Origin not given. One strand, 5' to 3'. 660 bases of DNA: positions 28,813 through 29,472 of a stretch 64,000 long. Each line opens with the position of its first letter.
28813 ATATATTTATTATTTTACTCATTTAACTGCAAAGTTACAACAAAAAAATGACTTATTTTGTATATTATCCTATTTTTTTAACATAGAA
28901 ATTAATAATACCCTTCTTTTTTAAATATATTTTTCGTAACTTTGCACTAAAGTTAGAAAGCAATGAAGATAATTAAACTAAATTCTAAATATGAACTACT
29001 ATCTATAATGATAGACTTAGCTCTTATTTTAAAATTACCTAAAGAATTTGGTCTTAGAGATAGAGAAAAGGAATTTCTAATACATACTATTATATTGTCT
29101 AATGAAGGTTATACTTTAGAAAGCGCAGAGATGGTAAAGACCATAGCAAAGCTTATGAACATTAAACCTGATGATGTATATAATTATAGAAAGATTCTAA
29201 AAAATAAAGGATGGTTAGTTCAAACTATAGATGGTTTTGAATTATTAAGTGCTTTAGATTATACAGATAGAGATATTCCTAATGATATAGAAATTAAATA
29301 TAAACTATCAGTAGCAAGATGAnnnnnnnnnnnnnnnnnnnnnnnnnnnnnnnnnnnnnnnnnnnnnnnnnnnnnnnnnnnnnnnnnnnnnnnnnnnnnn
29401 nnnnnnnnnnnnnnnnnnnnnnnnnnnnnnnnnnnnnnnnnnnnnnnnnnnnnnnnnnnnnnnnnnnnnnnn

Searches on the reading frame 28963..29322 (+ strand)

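Call 76: search_protein_families(library=pfam, proteins=[window:28963-29322:+], max_evalue=0.001)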
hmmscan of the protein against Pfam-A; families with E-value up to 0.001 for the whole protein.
window:28963-29322:+ (119 aa): 1 family
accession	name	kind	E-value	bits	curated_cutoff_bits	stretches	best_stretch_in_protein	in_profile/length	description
PF13730.12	HTH_36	-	0.00083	19.6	25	0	58-85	28-55/55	Helix-turn-helix domain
